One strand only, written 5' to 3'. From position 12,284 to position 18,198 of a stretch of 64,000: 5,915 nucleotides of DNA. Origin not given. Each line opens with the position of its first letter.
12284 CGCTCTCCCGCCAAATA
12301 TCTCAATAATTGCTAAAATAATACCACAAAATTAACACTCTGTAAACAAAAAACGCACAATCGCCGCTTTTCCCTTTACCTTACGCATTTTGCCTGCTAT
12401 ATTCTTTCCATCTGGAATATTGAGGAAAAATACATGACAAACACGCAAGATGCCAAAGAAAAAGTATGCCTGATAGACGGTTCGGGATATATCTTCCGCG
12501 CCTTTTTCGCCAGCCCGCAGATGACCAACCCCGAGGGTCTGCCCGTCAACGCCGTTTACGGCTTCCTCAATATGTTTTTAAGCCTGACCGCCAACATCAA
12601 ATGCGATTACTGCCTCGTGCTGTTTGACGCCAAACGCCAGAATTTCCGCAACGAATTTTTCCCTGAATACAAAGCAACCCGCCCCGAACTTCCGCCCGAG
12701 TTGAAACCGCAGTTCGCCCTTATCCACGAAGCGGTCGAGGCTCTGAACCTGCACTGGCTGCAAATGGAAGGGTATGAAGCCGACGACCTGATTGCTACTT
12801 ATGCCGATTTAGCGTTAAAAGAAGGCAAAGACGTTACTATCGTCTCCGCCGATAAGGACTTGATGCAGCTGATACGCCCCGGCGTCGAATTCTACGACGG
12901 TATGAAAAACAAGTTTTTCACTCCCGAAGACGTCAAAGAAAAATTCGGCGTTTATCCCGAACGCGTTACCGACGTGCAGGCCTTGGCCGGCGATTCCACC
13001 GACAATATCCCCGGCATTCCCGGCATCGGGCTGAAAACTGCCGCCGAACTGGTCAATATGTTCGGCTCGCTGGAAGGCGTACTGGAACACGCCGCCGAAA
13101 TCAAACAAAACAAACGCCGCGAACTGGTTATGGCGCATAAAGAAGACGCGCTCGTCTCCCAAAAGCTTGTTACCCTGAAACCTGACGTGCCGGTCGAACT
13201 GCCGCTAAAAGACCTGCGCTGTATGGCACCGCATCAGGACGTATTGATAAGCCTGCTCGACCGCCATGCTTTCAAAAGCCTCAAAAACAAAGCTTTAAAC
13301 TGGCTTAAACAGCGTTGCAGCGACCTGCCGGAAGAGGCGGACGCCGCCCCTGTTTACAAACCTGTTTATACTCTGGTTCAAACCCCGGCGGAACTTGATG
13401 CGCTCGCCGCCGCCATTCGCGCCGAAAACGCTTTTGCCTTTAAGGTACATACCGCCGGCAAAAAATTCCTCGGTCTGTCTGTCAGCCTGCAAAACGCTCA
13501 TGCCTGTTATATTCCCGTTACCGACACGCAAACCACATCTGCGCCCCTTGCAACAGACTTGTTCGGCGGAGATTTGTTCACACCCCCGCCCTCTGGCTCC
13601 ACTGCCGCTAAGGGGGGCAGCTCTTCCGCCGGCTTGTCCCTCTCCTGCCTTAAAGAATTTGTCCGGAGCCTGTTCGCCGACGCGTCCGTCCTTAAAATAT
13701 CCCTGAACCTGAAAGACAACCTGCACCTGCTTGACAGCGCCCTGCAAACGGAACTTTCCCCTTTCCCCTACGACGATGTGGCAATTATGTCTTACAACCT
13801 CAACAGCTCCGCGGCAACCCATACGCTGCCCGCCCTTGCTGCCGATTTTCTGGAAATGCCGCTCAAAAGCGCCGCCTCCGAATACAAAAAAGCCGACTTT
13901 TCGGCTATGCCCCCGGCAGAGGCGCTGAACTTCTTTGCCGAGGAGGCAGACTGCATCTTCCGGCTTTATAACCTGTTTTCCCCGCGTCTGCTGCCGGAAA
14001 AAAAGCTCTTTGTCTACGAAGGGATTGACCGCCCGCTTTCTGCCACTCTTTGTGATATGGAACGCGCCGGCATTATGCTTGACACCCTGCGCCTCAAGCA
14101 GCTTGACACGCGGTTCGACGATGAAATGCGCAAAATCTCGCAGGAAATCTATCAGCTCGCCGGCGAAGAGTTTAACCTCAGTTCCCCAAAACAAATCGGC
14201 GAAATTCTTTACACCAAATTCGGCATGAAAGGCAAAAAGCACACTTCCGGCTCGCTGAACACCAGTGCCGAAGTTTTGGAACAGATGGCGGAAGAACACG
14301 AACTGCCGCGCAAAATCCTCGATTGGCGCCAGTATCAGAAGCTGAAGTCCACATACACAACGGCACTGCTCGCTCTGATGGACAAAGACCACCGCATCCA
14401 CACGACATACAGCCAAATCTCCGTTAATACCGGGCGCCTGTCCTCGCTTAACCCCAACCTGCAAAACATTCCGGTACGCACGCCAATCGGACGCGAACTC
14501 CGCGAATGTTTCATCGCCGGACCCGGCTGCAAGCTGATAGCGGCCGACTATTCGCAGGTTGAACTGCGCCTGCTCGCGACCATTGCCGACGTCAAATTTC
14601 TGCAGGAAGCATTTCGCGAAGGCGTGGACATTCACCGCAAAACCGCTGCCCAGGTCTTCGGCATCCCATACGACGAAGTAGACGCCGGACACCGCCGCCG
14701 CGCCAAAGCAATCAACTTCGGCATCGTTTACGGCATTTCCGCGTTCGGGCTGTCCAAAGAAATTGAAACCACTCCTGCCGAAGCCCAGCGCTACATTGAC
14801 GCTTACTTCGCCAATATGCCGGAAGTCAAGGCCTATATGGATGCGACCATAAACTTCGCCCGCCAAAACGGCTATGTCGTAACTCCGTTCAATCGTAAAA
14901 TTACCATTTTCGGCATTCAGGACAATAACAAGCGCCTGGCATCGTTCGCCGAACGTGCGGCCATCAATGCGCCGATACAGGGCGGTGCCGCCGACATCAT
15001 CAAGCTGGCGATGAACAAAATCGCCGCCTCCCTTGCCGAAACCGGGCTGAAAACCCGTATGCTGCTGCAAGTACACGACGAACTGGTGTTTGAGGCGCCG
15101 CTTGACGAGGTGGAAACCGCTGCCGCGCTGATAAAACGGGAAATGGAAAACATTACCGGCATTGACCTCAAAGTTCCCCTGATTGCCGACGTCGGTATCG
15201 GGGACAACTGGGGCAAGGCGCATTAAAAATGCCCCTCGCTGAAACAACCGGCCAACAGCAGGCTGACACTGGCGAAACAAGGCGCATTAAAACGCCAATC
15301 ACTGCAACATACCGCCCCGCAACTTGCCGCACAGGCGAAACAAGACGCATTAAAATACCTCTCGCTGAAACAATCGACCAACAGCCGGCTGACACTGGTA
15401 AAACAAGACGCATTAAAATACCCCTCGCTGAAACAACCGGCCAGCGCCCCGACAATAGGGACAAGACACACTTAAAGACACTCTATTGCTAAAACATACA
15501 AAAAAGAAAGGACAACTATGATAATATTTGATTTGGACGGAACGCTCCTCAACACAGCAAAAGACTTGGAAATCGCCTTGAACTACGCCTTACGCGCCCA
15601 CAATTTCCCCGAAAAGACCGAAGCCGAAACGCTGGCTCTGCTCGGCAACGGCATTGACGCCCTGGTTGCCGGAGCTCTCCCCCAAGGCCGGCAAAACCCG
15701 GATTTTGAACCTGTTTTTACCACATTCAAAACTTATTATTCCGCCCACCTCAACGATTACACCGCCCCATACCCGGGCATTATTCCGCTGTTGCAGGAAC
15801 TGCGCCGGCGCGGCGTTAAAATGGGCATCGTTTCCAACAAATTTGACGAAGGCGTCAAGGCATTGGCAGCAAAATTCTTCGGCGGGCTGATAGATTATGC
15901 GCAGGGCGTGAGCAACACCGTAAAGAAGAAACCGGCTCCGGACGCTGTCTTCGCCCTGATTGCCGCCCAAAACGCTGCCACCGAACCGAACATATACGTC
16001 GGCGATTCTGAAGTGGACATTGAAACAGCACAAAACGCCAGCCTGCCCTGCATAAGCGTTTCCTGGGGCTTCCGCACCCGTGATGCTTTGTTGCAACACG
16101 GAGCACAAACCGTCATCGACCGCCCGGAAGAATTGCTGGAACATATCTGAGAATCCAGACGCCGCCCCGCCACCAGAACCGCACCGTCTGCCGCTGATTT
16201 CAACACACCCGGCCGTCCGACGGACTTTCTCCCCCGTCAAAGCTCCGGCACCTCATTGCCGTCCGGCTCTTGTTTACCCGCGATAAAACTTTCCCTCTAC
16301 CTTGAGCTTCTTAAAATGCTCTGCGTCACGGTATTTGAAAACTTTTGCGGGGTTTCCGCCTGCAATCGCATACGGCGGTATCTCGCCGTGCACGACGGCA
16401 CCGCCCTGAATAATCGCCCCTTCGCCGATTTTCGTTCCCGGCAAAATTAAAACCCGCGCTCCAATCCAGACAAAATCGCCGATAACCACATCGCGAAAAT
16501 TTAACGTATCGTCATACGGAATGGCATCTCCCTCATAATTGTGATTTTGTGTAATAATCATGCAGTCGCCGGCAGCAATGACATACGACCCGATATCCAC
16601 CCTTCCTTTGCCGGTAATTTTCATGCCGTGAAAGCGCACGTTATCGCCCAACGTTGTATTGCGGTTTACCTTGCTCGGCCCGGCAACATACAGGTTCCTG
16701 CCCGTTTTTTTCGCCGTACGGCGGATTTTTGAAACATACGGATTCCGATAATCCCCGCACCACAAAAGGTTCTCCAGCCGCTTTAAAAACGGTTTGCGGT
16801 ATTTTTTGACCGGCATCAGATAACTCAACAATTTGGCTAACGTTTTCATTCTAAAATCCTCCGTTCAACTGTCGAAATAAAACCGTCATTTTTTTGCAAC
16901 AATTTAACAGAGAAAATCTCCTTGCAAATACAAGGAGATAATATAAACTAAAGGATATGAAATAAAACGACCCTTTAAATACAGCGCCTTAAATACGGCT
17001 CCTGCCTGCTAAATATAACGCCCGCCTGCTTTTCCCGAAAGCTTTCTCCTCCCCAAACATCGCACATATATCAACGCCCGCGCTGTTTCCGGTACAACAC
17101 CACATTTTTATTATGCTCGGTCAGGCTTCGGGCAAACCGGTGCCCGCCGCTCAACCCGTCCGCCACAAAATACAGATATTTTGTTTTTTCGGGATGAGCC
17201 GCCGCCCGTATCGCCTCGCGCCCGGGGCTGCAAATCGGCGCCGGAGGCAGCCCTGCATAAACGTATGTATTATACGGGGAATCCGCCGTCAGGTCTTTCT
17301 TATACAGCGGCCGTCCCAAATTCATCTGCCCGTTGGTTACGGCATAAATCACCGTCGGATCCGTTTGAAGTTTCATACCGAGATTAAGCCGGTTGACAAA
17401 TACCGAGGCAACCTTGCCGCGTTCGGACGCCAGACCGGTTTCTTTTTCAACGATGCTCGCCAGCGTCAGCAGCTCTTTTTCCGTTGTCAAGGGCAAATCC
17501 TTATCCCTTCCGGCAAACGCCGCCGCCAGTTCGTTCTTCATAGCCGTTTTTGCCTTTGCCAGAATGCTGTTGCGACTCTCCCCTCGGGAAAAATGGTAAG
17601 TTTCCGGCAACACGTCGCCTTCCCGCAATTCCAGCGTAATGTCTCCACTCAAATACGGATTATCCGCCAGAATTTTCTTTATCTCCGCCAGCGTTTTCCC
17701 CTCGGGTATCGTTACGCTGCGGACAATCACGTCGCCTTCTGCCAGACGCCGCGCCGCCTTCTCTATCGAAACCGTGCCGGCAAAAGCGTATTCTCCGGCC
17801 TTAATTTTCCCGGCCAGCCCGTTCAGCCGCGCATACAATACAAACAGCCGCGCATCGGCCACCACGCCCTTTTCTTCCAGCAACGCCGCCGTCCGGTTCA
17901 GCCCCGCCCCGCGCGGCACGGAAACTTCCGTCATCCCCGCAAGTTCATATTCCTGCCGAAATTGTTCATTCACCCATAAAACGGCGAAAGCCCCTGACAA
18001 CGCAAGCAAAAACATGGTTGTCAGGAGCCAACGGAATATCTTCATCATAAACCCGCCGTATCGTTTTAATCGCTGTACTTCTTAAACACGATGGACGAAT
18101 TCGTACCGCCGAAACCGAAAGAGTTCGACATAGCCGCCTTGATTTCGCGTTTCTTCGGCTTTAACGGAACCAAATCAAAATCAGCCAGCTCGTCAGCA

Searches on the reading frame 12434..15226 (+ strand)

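Call 70: search_protein_families(library=pfam, proteins=[window:12434-15226:+], max_evalue=0.00001)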
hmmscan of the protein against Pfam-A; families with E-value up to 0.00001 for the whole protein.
window:12434-15226:+ (930 aa): 3 families
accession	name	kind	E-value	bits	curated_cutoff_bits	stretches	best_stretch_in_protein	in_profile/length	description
PF00476.26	DNA_pol_A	-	2.9e-148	494.3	34.3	1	553-927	3-380/381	DNA polymerase family A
PF02739.22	5_3_exonuc_N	-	4.8e-55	186.2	34.3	1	10-172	1-164/164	5'-3' exonuclease, N-terminal resolvase-like domain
PF01367.25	5_3_exonuc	-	7e-31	107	40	1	173-268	1-96/97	5'-3' exonuclease, C-terminal SAM fold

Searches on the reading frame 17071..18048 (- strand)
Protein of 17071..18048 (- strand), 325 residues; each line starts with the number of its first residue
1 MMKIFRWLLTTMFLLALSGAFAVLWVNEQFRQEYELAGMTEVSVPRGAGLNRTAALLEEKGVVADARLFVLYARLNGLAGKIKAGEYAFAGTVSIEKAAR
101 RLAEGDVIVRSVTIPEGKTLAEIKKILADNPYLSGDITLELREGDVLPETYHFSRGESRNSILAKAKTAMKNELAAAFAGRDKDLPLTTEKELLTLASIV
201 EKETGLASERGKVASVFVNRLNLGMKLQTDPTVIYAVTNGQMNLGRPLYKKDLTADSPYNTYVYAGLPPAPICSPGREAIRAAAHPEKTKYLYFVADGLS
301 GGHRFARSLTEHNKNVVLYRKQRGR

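Call 71: search_protein_families(library=pfam, proteins=[window:17071-18048:-], max_evalue=0.001)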
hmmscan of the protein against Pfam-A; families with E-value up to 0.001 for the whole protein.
window:17071-18048:- (325 aa): 1 family
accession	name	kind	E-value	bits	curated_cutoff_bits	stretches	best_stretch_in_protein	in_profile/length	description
PF02618.21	YceG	-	1.3e-84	284.4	32.4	1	42-316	1-273/275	YceG-like family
